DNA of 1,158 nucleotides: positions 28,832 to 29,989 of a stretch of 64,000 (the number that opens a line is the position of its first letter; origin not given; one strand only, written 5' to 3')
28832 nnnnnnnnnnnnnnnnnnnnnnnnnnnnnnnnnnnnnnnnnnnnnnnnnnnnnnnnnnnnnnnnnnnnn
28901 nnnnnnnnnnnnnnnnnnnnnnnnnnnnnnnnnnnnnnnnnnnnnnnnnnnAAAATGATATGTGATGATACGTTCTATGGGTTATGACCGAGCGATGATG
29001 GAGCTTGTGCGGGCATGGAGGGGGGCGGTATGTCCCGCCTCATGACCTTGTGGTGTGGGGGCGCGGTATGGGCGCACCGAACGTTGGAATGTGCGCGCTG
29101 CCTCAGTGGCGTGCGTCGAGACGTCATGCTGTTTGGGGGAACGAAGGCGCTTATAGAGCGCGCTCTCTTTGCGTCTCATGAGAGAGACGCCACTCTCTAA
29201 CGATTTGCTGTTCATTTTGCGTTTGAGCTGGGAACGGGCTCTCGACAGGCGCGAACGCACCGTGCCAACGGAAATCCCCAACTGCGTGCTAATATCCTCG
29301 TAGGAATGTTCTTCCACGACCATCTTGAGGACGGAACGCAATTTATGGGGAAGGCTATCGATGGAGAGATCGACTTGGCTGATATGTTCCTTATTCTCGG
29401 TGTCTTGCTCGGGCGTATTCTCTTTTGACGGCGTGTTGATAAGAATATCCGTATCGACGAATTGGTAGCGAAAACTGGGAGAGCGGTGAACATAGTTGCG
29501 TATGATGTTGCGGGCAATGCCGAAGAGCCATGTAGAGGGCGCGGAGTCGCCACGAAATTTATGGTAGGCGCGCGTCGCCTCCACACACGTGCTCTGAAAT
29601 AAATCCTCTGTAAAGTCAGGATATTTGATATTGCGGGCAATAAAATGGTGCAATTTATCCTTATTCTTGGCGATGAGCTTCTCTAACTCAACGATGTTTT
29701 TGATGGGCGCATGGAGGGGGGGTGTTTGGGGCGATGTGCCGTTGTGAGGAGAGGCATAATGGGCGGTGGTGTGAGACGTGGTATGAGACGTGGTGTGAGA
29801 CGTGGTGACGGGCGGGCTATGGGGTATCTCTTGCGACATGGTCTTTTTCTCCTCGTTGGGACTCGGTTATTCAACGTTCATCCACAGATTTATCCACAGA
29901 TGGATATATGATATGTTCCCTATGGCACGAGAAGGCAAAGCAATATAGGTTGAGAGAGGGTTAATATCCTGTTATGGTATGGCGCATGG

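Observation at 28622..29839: ECF sigma factor plus STAS anti-sigma antagonist operon next to the T3SS (BtrS/BtrV-like arrangement)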

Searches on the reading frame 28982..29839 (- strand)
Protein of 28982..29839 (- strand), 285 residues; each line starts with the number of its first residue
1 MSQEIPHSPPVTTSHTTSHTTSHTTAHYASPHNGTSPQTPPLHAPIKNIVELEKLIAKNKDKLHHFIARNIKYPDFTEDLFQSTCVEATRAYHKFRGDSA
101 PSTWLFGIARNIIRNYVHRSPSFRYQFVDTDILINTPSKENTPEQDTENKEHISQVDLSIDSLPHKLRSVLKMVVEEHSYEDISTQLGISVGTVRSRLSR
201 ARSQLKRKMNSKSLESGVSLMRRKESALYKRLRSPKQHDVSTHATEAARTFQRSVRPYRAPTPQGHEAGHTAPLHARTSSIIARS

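Call 3: search_protein_families(library=pfam, proteins=[window:28982-29839:-], max_evalue=0.01)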
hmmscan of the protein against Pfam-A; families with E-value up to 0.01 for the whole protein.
window:28982-29839:- (285 aa): 6 families
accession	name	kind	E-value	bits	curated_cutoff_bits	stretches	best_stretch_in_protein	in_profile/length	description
PF08281.18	Sigma70_r4_2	-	3.3e-14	52.7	25.7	1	156-205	4-54/54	Sigma-70, region 4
PF04542.20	Sigma70_r2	-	8e-11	42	24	1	55-118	1-66/71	Sigma-70 region 2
PF04545.22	Sigma70_r4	-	2.9e-09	36.7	24.1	1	160-206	2-49/50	Sigma-70, region 4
PF00196.25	GerE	-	8.7e-05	22.5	23.5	1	167-214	7-50/57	Bacterial regulatory proteins, luxR family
PF13384.12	HTH_23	-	0.0023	18.1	24.6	1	170-200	10-40/50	Homeodomain-like domain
PF13412.12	HTH_24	-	0.0048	16.9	21.9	0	179-200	19-40/48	Winged helix-turn-helix DNA-binding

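Call 4: search_protein_families(library=ncbifam, proteins=[window:28982-29839:-], max_evalue=0.01)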
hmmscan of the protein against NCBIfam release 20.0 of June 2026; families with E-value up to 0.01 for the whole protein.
window:28982-29839:- (285 aa): 90 families (the best 25 are shown)
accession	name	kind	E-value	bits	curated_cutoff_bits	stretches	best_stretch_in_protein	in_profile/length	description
TIGR02937.1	sigma70-ECF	superfamily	7.9e-27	93.9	42.9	1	52-209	3-165/165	sigma-70 family RNA polymerase sigma factor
TIGR02939.1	RpoE_Sigma70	equivalog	8.1e-24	84.7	236.15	1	53-209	23-186/190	RNA polymerase sigma factor RpoE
NF009166.1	PRK12513.1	equivalog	2.3e-21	76.4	206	1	52-213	24-190/193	RNA polymerase sigma factor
NF008888.0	PRK11922.1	equivalog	2.5e-21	76.4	204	1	49-211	29-198/231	RNA polymerase sigma factor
TIGR02985.1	Sig70_bacteroi1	subfamily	9.6e-21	74.7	126.4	1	54-208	5-161/162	RNA polymerase sigma-70 factor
NF058625.1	sigma_PG0214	equivalog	9.3e-19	67.8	130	1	53-212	7-164/170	GFO_1088 family ECF-type sigma factor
NF007225.0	PRK09643.1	equivalog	2.2e-18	66.7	190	1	53-214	30-187/204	RNA polymerase sigma factor SigM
TIGR02950.1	SigM_subfam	subfamily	2.2e-18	66.6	147.95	1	52-209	2-158/159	RNA polymerase sigma factor, SigM family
NF007229.0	PRK09647.1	equivalog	2.7e-18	66.1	265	1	43-215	37-208/220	RNA polymerase sigma factor SigE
NF007216.0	PRK09638.1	equivalog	3.9e-18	65.8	194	1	52-212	20-177/180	RNA polymerase sigma factor SigY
NF006930.0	PRK09415.1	subfamily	5.5e-18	65.4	198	1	52-211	18-177/179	RNA polymerase factor sigma C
TIGR02959.1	SigZ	equivalog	1.9e-17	63.6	168.65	1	60-209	5-148/170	RNA polymerase sigma factor SigZ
NF007223.0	PRK09641.1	equivalog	2.7e-17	63.2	209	1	55-211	23-186/187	RNA polymerase sigma factor SigW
TIGR02989.1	Sig-70_gvs1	subfamily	3e-17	63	124.55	1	52-206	3-155/158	RNA polymerase sigma-70 factor, Rhodopirellula/Verrucomicrobium family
NF007215.0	PRK09637.1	equivalog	4.5e-17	62.6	212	1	52-210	3-155/181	RNA polymerase sigma factor SigZ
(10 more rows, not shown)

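Call 8: find_homologous_proteins(query=window:28982-29839:-, max_evalue=0.00001)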
Query window:28982-29839:- (285 aa): 234 proteins with E <= 0.00001 among 2136 candidates; the best 120 are listed.
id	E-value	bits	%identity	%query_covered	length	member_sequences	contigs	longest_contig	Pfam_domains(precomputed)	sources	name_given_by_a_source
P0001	2.8e-79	285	69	67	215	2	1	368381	PF04545.23,PF04542.21,PF08281.19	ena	-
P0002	1.2e-52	197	55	64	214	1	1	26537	PF04545.23,PF04542.21,PF08281.19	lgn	-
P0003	2.2e-49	187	46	75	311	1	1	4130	PF04545.23,PF04542.21,PF08281.19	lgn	-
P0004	5.6e-49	185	50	65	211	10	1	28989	PF04545.23,PF04542.21,PF08281.19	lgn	-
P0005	7.6e-49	185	54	56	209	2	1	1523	PF04545.23,PF04542.21,PF08281.19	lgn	-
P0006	5.9e-35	139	44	58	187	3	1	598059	PF04545.23,PF04542.21,PF08281.19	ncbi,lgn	-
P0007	1.4e-32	132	42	55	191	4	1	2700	PF04545.23,PF04542.21,PF08281.19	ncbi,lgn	ncbi:MAG: RNA polymerase sigma factor [Achromobacter pestifer]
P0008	3.2e-31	127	42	57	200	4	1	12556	PF04545.23,PF04542.21,PF08281.19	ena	-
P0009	1.0e-30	125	44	55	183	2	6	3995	PF04545.23,PF04542.21,PF08281.19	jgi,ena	-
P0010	6.2e-30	123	41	59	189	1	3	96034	PF04545.23,PF04542.21,PF08281.19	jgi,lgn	jgi:RNA polymerase sigma-70 factor (ECF subfamily)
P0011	6.8e-30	123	42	59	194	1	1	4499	PF04545.23,PF04542.21,PF08281.19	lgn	-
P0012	9.4e-30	122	44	54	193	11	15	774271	PF04545.23,PF04542.21,PF08281.19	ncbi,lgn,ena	-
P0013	1.5e-29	122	39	61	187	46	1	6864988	PF04545.23,PF04542.21,PF08281.19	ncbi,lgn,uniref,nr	ncbi:RNA polymerase sigma factor [Achromobacter xylosoxidans]|uniref:RNA polymerase sigma factor n=1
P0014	1.5e-29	122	39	57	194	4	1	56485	PF04545.23,PF04542.21,PF08281.19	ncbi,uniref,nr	ncbi:RNA polymerase sigma factor [Achromobacter sp. UMC71]|uniref:RNA polymerase sigma factor n=1 Ta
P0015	2.1e-29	121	41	57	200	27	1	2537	PF04545.23,PF04542.21,PF08281.19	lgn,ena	-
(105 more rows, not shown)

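Call 10: find_encoding_contigs(protein=P0001, flank=10000, max_places=3)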
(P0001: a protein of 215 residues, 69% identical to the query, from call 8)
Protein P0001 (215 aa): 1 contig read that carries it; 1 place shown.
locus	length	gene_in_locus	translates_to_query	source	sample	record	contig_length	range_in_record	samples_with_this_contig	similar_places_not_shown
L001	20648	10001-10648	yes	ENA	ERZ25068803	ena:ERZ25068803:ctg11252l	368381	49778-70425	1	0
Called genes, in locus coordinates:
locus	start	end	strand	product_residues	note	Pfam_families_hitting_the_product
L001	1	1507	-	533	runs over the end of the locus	PF08529:NusA_N, PF14520:HHH_5 (faint), PF00575:S1 (weak), PF13184:KH_NusA_1st, PF07650:KH_2 (weak), PF26594:KH_NusA_2nd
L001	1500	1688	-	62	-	-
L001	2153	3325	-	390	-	PF00154:RecA_N, PF08423:Rad51, PF06745:ATPase (weak), PF27531:MT3502_N (faint), PF21096:RecA_C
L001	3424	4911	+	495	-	PF01656:CbiA, PF13500:AAA_26, PF07685:GATase_3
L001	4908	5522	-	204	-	PF02572:CobA_CobO_BtuR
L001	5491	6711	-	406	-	PF02514:CobN-Mg_chel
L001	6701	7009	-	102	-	-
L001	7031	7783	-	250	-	PF02514:CobN-Mg_chel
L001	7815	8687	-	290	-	PF02514:CobN-Mg_chel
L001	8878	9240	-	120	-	-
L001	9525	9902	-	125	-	-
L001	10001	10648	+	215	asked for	PF04542:Sigma70_r2, PF08281:Sigma70_r4_2, PF04545:Sigma70_r4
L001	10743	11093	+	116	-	PF01740:STAS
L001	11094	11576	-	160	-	-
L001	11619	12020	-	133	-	-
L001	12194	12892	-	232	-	-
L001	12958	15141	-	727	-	PF00771:FHIPEP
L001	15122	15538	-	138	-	-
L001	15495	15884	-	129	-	PF09474:Type_III_YscX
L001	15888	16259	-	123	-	PF21665:Type_III_SycN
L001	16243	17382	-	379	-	PF07201:HrpJ, PF09059:TyeA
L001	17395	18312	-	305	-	-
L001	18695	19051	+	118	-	-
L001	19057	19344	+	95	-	-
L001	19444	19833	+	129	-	-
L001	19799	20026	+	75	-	-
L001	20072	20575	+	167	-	PF14559:TPR_19 (faint), PF13428:TPR_14 (faint), PF07720:TPR_3 (weak)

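Call 11: find_encoding_contigs(protein=P0013, flank=10000, max_places=2)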
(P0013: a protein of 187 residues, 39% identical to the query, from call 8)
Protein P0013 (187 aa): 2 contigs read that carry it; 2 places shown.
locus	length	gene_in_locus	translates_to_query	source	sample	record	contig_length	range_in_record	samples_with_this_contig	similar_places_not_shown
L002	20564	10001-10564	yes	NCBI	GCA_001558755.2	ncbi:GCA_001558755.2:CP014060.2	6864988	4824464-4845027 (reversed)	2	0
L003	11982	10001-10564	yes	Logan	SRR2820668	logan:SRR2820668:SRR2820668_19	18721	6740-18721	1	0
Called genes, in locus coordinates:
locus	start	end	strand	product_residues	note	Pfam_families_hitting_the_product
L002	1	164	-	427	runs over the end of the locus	-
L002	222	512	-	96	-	PF06223:Phage_tail_T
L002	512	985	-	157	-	PF06222:Phage_TAC_1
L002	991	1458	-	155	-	PF16460:Phage_TTP_11, PF16461:Phage_TTP_12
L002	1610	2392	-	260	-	-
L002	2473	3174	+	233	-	PF01381:HTH_3 (faint), PF00717:Peptidase_S24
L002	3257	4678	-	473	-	PF06863:DUF1254, PF06742:DUF1214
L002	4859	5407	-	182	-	PF04115:Ureidogly_lyase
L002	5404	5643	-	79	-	PF12167:Arm-DNA-bind_2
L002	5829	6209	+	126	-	PF05899:Cupin_3 (weak), PF07883:Cupin_2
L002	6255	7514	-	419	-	PF07690:MFS_1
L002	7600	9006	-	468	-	PF00512:HisKA, PF02518:HATPase_c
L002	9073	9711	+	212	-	PF00072:Response_reg, PF00196:GerE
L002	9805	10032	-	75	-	-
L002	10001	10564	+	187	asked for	PF04542:Sigma70_r2, PF08281:Sigma70_r4_2, PF04545:Sigma70_r4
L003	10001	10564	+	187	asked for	PF04542:Sigma70_r2, PF08281:Sigma70_r4_2, PF04545:Sigma70_r4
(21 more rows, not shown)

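Call 12: find_encoding_contigs(protein=P0002, flank=10000, max_places=2)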
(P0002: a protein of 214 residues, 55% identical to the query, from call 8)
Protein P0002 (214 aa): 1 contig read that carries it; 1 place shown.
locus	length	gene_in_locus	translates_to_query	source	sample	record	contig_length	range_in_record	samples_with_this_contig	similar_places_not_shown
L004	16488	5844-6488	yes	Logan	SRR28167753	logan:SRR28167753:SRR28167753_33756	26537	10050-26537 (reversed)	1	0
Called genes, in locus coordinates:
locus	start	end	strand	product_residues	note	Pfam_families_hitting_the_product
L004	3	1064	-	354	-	?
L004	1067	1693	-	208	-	PF02572:CobA_CobO_BtuR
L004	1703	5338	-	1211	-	PF02514:CobN-Mg_chel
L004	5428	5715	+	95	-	PF00216:Bac_DNA_binding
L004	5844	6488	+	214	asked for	PF04542:Sigma70_r2, PF08281:Sigma70_r4_2, PF04545:Sigma70_r4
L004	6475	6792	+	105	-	PF01740:STAS, PF13466:STAS_2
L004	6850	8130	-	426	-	-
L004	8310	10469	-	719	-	PF00771:FHIPEP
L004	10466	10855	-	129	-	-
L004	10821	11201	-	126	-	PF09474:Type_III_YscX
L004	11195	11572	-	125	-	PF21665:Type_III_SycN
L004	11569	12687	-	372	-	PF07201:HrpJ, PF09059:TyeA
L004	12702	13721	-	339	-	-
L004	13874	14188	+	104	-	-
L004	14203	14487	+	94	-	-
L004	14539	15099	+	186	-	-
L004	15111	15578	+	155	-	PF14559:TPR_19 (faint), PF07720:TPR_3 (weak)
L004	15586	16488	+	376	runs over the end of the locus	PF04888:SseC, PF28311:SseF_SseG (weak), PF04888:SseC (weak)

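Call 13: find_encoding_contigs(protein=P0004, flank=10000, max_places=2)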
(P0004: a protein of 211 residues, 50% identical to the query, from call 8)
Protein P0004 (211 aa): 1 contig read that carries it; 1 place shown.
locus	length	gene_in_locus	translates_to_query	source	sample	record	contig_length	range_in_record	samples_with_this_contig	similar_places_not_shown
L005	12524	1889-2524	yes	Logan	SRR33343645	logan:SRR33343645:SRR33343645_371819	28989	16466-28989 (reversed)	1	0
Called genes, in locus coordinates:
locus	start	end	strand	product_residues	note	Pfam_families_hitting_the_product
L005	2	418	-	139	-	?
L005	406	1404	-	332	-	PF02492:cobW, PF07683:CobW_C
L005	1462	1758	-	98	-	-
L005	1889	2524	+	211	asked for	PF04542:Sigma70_r2, PF04545:Sigma70_r4, PF08281:Sigma70_r4_2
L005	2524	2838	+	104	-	PF01740:STAS, PF13466:STAS_2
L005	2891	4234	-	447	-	-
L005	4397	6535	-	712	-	PF00771:FHIPEP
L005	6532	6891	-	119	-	-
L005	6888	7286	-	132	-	PF09474:Type_III_YscX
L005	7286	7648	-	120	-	-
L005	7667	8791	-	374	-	PF07201:HrpJ, PF09059:TyeA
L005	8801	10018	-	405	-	-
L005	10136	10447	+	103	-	-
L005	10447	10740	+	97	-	-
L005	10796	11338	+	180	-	-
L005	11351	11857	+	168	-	PF12895:ANAPC3 (faint), PF00515:TPR_1 (faint), PF07719:TPR_2 (faint), PF07720:TPR_3 (faint), PF13432:TPR_16 (faint), PF14559:TPR_19 (weak)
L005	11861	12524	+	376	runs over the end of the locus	PF20990:DUF2207_C (weak), PF04888:SseC, PF28311:SseF_SseG (weak), PF04888:SseC (weak)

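Call 14: find_encoding_contigs(protein=P0006, flank=10000, max_places=2)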
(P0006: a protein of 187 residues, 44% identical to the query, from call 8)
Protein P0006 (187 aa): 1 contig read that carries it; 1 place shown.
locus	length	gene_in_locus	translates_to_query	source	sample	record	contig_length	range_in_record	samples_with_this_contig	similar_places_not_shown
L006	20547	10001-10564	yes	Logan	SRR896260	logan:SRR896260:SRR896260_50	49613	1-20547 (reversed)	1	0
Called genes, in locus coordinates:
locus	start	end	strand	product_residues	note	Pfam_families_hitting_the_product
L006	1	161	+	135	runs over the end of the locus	PF21665:Type_III_SycN (weak)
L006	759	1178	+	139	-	PF05932:CesT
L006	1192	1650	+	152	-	PF05932:CesT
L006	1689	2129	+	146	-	PF05932:CesT (weak)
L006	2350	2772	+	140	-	PF09474:Type_III_YscX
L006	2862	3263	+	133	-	-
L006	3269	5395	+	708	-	PF00771:FHIPEP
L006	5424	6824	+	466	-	-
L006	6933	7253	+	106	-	-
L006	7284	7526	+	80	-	PF09392:T3SS_needle_F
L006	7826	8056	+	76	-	PF05932:CesT (weak)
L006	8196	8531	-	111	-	PF01740:STAS, PF13466:STAS_2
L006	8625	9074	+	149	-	PF13581:HATPase_c_2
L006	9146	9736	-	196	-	-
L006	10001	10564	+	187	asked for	PF04542:Sigma70_r2, PF08281:Sigma70_r4_2, PF04545:Sigma70_r4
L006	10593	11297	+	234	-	-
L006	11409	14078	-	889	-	PF18921:Cyanophycin_syn, PF02222:ATP-grasp (faint), PF08443:RimK (faint), PF08245:Mur_ligase_M, PF02875:Mur_ligase_C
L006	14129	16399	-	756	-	PF18921:Cyanophycin_syn, PF13549:ATP-grasp_5, PF02222:ATP-grasp (weak), PF02786:CPSase_L_D2, PF07478:Dala_Dala_lig_C (weak), PF08443:RimK (weak)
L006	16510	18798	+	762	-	PF00664:ABC_membrane, PF00005:ABC_tran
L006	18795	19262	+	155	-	PF08909:DUF1854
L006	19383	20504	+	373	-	PF04055:Radical_SAM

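Call 15: find_related_loci(query=A1, collection=genome_contigs, flank=10000)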
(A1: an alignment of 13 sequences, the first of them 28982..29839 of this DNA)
Query A1 (285 aa) in genome_contigs; peptide patterns used: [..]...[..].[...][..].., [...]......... (x = any residue, [..] = any of these).
600 stretches matched a pattern (row limit reached: there are more); 500 encode a relative of the query (tblastn E <= 1e-3); the best 80 are kept; 80 distinct loci.
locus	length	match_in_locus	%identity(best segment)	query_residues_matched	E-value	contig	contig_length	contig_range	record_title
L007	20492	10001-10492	41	52-214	2e-40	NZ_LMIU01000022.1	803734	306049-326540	Achromobacter sp. Root83 contig_3, whole genome shotgun sequence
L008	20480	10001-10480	44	55-213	1e-38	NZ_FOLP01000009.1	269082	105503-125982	Variovorax sp. OK212, whole genome shotgun sequence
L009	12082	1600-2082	42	55-214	7e-38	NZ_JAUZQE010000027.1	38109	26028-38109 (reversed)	Yanghanlia caeni strain LG-2 LG-2_scaffold27, whole genome shotgun sequence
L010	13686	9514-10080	40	29-214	6e-38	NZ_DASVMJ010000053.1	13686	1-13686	MAG: Bordetella sp. isolate SMAG_U3097 k141_8783, whole genome shotgun sequence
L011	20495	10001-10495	40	54-217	3e-37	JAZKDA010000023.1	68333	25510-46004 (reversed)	MAG: Pseudomonadota bacterium isolate DC_HB_01_SPN181219-bin017 DCHB01SPN_B017_0_000000000023, whole genome shotgun sequ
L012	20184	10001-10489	41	52-213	4e-37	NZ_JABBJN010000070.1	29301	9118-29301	Achromobacter sp. Bel Contig_70, whole genome shotgun sequence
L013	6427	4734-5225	41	52-214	1e-36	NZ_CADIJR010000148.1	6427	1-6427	Achromobacter insuavis strain LMG 26845 isolate LMG 26845, whole genome shotgun sequence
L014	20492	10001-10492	42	52-214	1e-36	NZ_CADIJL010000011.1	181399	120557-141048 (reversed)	Achromobacter ruhlandii strain LMG 1866 isolate LMG 1866, whole genome shotgun sequence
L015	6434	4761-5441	36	52-281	2e-36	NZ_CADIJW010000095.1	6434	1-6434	Achromobacter dolens strain LMG 26840 isolate LMG 26840, whole genome shotgun sequence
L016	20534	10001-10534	39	36-213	2e-35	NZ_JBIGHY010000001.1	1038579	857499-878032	Pelomonas dachongensis strain DC23W NODE_1_length_1038579_cov_50.039059, whole genome shotgun sequence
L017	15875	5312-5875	38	33-214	2e-35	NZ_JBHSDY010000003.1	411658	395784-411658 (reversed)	Castellaniella hirudinis strain CCUG 62394 platanus_K_default_3, whole genome shotgun sequence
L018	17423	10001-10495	39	54-217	2e-34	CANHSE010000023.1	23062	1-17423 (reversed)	MAG: Comamonadaceae bacterium isolate RE-26jul17-262 genome assembly, contig: RE-26jul17-C2885, whole genome shotgun seq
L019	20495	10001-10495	39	52-215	2e-34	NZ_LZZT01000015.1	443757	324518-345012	Achromobacter sp. UMC71 AC71_contig000015, whole genome shotgun sequence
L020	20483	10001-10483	40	55-214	1e-34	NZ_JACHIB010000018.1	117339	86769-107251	Castellaniella defragrans strain DSM 12141 Ga0415270_18, whole genome shotgun sequence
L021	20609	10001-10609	34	8-213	2e-34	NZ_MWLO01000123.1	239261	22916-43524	Ideonella sp. A 288 EOINJALH_123, whole genome shotgun sequence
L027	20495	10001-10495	39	49-209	8e-33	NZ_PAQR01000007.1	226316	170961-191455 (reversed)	MAG: Thalassospira sp. isolate SP131 152641, whole genome shotgun sequence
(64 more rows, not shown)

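Call 39: search_solved_structures(query=window:28982-29839:-, max_evalue=0.001, show_alignments=2)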
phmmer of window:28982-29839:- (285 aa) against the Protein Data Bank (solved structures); distinct sequences matched with E-value up to 0.001: 17.
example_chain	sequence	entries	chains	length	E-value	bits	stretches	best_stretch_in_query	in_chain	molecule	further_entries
8z6g_B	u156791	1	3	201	5.7e-15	58.9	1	54-209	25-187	RNA polymerase sigma factor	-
6in7_B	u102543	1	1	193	6.4e-15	58.8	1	54-208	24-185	RNA polymerase sigma-H factor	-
1or7_A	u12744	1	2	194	9e-15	58.3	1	55-209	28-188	RNA polymerase sigma-E factor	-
6jbq_F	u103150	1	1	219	1.3e-14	57.8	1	55-209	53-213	ECF RNA polymerase sigma-E factor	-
9m9d_F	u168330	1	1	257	1.4e-11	47.8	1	53-207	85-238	ECF RNA polymerase sigma factor SigE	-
9m9e_F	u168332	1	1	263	1.5e-11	47.7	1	53-207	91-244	ECF RNA polymerase sigma factor SigE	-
9m98_F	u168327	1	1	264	1.5e-11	47.7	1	53-207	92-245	ECF RNA polymerase sigma factor SigE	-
6jcy_F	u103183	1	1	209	1.6e-11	47.7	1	61-210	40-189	ECF RNA polymerase sigma factor SigH,ECF RNA polymerase sigma factor SigE,ECF RNA polymera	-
5zx2_F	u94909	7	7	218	2.4e-08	37.2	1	61-210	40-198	ECF RNA polymerase sigma factor SigH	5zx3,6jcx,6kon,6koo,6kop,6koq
5wuq_A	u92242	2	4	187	6.6e-07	32.5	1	59-209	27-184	ECF RNA polymerase sigma factor SigW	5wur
6dv9_F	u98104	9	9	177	1.1e-06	31.8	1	77-206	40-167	ECF RNA polymerase sigma factor SigL | RNA polymerase sigma factor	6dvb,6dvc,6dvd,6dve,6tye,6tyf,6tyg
5uxx_A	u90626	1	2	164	2.7e-06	30.5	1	74-207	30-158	RNA polymerase sigma factor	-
2map_A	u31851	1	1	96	5.5e-06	29.5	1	55-117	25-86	RNA polymerase sigma factor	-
2mao_A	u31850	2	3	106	6.3e-06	29.3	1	55-117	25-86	RNA polymerase sigma factor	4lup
4cxf_A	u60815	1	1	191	1.1e-05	28.4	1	67-211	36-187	RNA POLYMERASE SIGMA FACTOR CNRH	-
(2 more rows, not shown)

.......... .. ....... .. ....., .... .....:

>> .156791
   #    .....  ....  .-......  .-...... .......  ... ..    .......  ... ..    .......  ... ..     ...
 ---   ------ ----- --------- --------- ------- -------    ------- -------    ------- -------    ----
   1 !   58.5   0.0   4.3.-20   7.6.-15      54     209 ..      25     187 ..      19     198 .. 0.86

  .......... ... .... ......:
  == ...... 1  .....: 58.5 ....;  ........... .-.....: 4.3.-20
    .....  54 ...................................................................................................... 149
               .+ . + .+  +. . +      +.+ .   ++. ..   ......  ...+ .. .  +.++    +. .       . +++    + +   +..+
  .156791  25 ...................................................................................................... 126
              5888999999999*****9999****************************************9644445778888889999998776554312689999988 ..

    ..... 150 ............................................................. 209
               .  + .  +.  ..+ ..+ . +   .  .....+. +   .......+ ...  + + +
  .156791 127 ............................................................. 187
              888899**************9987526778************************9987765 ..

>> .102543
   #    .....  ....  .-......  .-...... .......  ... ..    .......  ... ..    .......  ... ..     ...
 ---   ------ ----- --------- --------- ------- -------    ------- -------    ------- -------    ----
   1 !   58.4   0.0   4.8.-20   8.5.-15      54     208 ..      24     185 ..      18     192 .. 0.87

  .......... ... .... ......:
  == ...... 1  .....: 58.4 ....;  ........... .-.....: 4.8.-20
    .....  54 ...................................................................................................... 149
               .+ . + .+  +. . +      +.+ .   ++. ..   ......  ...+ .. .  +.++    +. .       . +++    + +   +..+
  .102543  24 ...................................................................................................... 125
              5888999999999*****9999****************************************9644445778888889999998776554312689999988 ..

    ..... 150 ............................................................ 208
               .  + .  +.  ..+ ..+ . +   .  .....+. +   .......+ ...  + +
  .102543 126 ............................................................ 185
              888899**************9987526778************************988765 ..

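Call 50: search_protein_families(library=pfam, proteins=[L027:10950-13361:-, L027:13358-14308:-, L027:10553-10960:-, L006:9146-9736:-, L006:10593-11297:+, L004:6850-8130:-, L005:2891-4234:-, L001:11094-11576:-, L001:12194-12892:-], max_evalue=0.01)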
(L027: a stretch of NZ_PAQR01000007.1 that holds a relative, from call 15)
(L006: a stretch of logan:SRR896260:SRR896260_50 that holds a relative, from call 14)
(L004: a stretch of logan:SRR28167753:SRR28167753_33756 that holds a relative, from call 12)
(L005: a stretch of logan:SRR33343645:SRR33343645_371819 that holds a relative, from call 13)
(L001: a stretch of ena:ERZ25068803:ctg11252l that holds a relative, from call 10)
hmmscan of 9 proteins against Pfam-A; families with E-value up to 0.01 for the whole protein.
L027:10950-13361:- (803 aa): 0 families

L027:13358-14308:- (316 aa): 0 families

L027:10553-10960:- (135 aa): 2 families
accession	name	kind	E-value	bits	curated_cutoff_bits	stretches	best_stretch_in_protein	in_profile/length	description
PF01740.26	STAS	-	8.2e-21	74.2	22.6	1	26-129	2-106/106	STAS domain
PF13466.11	STAS_2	-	1.2e-12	48.2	29.2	1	41-116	5-79/80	STAS domain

L006:9146-9736:- (196 aa): 0 families

L006:10593-11297:+ (234 aa): 1 family
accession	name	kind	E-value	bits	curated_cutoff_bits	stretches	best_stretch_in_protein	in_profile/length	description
PF00583.31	Acetyltransf_1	-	0.00019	22.1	20.7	1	62-157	31-110/116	Acetyltransferase (GNAT) family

L004:6850-8130:- (426 aa): 0 families

L005:2891-4234:- (447 aa): 0 families

L001:11094-11576:- (160 aa): 0 families

L001:12194-12892:- (232 aa): 0 families
